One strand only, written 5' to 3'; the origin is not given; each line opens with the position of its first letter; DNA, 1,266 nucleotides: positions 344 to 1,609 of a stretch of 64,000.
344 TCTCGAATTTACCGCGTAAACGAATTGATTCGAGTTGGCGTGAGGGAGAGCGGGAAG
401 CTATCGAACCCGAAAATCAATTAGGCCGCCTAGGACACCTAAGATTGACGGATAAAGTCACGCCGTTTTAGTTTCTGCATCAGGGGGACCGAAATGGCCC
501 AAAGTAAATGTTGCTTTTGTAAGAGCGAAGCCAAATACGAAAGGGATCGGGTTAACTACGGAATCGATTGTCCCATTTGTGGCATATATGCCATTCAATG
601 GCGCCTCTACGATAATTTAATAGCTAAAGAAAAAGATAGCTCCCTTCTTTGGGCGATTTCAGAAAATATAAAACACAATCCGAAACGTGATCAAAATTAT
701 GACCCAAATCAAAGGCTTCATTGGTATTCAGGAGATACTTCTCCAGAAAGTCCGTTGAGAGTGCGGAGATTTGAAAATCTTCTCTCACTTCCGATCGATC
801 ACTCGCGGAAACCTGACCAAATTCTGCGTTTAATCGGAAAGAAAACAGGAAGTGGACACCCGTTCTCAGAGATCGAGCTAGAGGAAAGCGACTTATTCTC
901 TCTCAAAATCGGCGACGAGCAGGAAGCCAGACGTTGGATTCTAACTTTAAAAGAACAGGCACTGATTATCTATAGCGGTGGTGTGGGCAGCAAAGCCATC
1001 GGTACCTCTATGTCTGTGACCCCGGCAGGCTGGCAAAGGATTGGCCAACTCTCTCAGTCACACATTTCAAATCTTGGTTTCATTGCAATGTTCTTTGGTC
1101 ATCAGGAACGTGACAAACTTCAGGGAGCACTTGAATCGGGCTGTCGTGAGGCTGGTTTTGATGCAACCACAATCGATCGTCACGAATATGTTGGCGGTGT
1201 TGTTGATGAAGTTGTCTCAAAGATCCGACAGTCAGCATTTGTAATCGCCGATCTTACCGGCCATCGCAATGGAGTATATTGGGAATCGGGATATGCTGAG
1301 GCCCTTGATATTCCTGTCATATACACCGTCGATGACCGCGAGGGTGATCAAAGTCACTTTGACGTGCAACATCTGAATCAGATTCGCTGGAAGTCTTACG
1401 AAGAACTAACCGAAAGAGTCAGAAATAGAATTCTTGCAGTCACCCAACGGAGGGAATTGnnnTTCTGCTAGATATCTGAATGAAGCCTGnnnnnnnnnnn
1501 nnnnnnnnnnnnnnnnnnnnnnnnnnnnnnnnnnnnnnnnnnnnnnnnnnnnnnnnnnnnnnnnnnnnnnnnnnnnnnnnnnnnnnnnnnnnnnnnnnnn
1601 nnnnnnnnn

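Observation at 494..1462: Zn-ribbon + wHTH-like + NDT/TIR-fold protein: candidate single-gene nucleotide-targeting effector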

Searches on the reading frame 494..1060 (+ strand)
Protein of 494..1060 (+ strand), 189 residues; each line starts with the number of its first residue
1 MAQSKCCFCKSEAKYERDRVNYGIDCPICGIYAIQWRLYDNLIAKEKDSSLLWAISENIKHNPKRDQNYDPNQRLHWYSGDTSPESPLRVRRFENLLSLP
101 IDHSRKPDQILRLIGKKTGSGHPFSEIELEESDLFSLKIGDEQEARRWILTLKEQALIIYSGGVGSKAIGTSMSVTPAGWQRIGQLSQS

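Call 55: find_homologous_proteins(query=A5, max_evalue=0.001)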
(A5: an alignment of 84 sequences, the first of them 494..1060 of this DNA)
Query A5 (84 sequences) (189 aa, profile of the alignment): 79 proteins with E <= 0.001 among 4551 candidates.
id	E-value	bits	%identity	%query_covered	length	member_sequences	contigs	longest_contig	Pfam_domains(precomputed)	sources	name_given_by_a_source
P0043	8.9e-36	141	29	17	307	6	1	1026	-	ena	-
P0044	5.0e-35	139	-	-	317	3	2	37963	-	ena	-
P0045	6.1e-35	139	-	-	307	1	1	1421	-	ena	-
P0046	7.9e-35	138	-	-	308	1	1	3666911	-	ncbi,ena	-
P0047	9.6e-35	138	-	-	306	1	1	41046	-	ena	-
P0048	1.2e-34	138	33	17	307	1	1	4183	-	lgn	-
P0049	1.4e-34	137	-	-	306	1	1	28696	-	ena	-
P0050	2.3e-34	137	-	-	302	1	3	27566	-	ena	-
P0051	4.2e-34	136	-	-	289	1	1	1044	-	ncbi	-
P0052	2.5e-33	133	28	19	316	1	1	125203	-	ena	-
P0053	2.6e-33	133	27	28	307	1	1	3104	-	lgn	-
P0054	6.6e-33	132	-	-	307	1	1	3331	-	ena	-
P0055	1.3e-32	131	-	-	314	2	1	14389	-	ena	-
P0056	1.5e-32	131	-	-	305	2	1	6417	-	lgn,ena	-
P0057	2.4e-32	130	-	-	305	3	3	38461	-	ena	-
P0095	6.8e-23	99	-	-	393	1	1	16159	PF08357.17,PF13676.12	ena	-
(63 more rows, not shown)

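Call 68: predict_structure(alignment_id=A6)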
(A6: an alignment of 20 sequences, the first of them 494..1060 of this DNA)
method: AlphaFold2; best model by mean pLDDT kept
length: 189 residues; sequences in the alignment: 20
mean_pLDDT: 78.4   pTM: 0.57
mean pLDDT of the five models: 78.4, 78.0, 75.8, 75.6, 74.7
residues with pLDDT >= 90: 68; 70-90: 66; 50-70: 30; < 50: 25
segments of 3 or more residues with pLDDT < 50: 65-69, 71-83, 85-91
pLDDT, mean of each block of 10 residues (from residue 1): 80 87 81 81 74 58 51 46 47 54 90 95 95 84 93 97 88 97 95
secondary structure, 60 per line:
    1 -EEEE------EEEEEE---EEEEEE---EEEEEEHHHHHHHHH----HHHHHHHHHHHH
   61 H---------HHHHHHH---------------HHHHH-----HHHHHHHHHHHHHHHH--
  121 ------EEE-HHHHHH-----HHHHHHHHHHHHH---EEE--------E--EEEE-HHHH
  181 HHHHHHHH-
elements in order: E2-5 E12-17 E21-26 E30-35 H36-44 H49-61 H71-77 H93-97 H103-118 E127-129 H131-136 H142-154 E158-160 E172-175 H177-188

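Call 70: fold_search(model_id=the predicted structure, library=pdb)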
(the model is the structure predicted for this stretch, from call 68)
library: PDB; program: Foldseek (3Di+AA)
matches with E <= 10: 805; with E <= 0.001: 0
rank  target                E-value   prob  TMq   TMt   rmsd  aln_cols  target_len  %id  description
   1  5yi0_A                5.6e-02  1.00  0.32  0.40   5.4        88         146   16  Structure of Lactococcus lactis ZitR, C30AH42A mutant (released 2017-12-06)
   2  2obp_A                7.4e-02  0.99  0.31  0.62   4.1        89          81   17  Crystal structure of a putative dna-binding protein (reut_b4095) from ralstonia eutropha jmp134 at 1.70 A resolution (released 2007-01-16)
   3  6pcp_A                9.9e-02  0.77  0.23  0.30  11.8       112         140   16  Mechanism for regulation of DNA binding of Bordetella bronchiseptica BpsR by 6-hydroxynicotinic acid (released 2019-11-06)
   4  6pco_A                1.2e-01  0.77  0.24  0.32  11.1       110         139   16  Mechanism for regulation of DNA binding of Bordetella bronchiseptica BpsR by 6-hydroxynicotinic acid (released 2019-11-06)
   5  4rgu_B                1.3e-01  0.98  0.29  0.38   5.2        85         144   16  Crystal Structure of Putative MarR Family Transcriptional Regulator HcaR from Acinetobacter sp. ADP complexed with fer (released 2015-03-04)
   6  4em0                  1.3e-01  0.87  0.25  0.30   5.0        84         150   18  staphylococcus aureus MarR in complex with salicylate and kanamycin (released 2013-04-17)
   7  3elk_B                1.4e-01  0.99  0.32  0.55   4.1        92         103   20  Crystal structure of putative transcriptional regulator TA0346 from Thermoplasma acidophilum (released 2008-09-30)
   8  1xma_B                1.4e-01  0.97  0.32  0.54   4.8        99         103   16  Structure of a transcriptional regulator from Clostridium thermocellum Cth-833 (released 2004-12-14)
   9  4xgc_E                1.4e-01  0.23  0.26  0.15  19.3       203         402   12  Crystal structure of the eukaryotic origin recognition complex (released 2015-04-01)
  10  5yi3_B                1.5e-01  0.98  0.32  0.41   7.1        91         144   16  Structure of Lactococcus lactis ZitR, C30S mutant in complex with DNA (released 2017-12-06)
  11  1run_A                1.6e-01  0.51  0.28  0.27  11.2       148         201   16  CATABOLITE GENE ACTIVATOR PROTEIN (CAP)/DNA COMPLEX + ADENOSINE-3',5'-CYCLIC-MONOPHOSPHATE (released 1997-01-10)
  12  5yhx_M                1.7e-01  0.97  0.30  0.38   7.0        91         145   16  Structure of Lactococcus lactis ZitR, wild type (released 2017-12-06)
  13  4rgr_A                1.7e-01  0.72  0.29  0.37   7.5       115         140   15  Crystal Structure of Putative MarR Family Transcriptional Regulator HcaR from Acinetobacter sp. ADP (released 2015-03-04)
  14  3k0l_A                1.7e-01  0.92  0.29  0.38   7.9        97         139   18  Crystal Structure of Putative MarR Family Transcriptional Regulator from Acinetobacter sp. ADP (released 2009-10-13)
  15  6i8n_A                1.7e-01  0.91  0.31  0.51   5.0        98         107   12  Crystal structure of LmrR with V15 replaced by unnatural amino acid 4-amino-L-phenylalanine (released 2019-01-02)
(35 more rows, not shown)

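Call 82: find_encoding_contigs(protein=P0095, flank=8000, max_places=2)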
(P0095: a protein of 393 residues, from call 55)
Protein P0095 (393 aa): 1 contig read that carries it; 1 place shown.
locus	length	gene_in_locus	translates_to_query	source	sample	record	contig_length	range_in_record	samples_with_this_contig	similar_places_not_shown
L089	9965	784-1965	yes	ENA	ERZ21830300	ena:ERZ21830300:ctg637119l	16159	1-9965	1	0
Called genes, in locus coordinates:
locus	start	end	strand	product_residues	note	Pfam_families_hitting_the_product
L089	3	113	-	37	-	?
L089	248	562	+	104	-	PF01909:NTP_transf_2, PF18765:Polbeta (weak)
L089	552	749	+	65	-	-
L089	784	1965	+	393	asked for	PF08357:SEFIR, PF13676:TIR_2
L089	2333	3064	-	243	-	PF06283:ThuA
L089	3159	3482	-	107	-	PF03992:ABM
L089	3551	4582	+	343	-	PF00135:COesterase, PF20434:BD-FAE, PF07859:Abhydrolase_3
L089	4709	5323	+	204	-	PF05685:Uma2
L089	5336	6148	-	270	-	PF02668:TauD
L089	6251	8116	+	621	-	PF02730:AFOR_N, PF01314:AFOR_C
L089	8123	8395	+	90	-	PF02597:ThiS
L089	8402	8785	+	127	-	-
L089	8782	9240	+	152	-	-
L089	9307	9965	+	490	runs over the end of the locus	PF01370:Epimerase, PF05368:NmrA, PF13460:NAD_binding_10, PF11066:DUF2867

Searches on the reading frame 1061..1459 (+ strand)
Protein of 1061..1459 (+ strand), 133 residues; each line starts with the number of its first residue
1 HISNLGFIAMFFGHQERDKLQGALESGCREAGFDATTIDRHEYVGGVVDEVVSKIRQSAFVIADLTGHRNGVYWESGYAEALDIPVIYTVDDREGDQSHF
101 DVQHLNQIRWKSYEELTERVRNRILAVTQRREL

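Call 86: search_solved_structures(query=A7, max_evalue=10, show_alignments=3)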
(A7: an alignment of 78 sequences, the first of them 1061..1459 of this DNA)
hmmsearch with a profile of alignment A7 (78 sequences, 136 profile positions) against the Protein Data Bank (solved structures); distinct sequences matched with E-value up to 10: 15.
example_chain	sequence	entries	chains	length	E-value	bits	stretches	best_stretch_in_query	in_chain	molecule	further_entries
2klh_A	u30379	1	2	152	0.0022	20.9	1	21-92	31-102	c-Myc-responsive protein Rcl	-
4fyh_A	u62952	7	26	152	0.0049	19.8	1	21-93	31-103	Deoxyribonucleoside 5'-monophosphate N-glycosidase | 2'-deoxynucleoside 5'-phosphate N-hydrolase 1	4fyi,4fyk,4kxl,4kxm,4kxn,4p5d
2a0k_A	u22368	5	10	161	0.0075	19.1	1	11-93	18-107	Nucleoside 2-deoxyribosyltransferase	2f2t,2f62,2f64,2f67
2khz_A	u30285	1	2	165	0.011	18.6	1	21-93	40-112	c-Myc-responsive protein Rcl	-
6qai_A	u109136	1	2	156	0.12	15.3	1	46-90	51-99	2-Deoxyribosyltransferase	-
8ibh_A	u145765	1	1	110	0.26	14.2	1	88-133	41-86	Centrosomal protein of 57 kDa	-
4l0r_A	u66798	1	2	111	0.26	14.2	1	88-133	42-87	Centrosomal protein of 57 kDa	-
8rpt_B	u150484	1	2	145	0.59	13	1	48-92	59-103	2'-deoxynucleoside 5'-phosphate N-hydrolase 1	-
8rps_C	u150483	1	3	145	1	12.2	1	51-92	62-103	2'-deoxynucleoside 5'-phosphate N-hydrolase 1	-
8os9_A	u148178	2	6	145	1.3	11.9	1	54-92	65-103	2'-deoxynucleoside 5'-phosphate N-hydrolase 1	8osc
9da1_A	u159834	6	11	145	1.3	11.9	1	54-92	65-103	5-hydroxymethyl-dUMP N-hydrolase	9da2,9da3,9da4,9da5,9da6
8rqd_C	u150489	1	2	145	1.3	11.8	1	54-92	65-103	2'-deoxynucleoside 5'-phosphate N-hydrolase 1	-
8qhr_A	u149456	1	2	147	1.4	11.8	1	54-92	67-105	2'-deoxynucleoside 5'-phosphate N-hydrolase 1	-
4p5e_A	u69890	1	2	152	1.4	11.7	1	54-92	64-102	2'-deoxynucleoside 5'-phosphate N-hydrolase 1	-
9i3q_A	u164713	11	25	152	1.5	11.7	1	54-92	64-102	5-hydroxymethyl-dUMP N-hydrolase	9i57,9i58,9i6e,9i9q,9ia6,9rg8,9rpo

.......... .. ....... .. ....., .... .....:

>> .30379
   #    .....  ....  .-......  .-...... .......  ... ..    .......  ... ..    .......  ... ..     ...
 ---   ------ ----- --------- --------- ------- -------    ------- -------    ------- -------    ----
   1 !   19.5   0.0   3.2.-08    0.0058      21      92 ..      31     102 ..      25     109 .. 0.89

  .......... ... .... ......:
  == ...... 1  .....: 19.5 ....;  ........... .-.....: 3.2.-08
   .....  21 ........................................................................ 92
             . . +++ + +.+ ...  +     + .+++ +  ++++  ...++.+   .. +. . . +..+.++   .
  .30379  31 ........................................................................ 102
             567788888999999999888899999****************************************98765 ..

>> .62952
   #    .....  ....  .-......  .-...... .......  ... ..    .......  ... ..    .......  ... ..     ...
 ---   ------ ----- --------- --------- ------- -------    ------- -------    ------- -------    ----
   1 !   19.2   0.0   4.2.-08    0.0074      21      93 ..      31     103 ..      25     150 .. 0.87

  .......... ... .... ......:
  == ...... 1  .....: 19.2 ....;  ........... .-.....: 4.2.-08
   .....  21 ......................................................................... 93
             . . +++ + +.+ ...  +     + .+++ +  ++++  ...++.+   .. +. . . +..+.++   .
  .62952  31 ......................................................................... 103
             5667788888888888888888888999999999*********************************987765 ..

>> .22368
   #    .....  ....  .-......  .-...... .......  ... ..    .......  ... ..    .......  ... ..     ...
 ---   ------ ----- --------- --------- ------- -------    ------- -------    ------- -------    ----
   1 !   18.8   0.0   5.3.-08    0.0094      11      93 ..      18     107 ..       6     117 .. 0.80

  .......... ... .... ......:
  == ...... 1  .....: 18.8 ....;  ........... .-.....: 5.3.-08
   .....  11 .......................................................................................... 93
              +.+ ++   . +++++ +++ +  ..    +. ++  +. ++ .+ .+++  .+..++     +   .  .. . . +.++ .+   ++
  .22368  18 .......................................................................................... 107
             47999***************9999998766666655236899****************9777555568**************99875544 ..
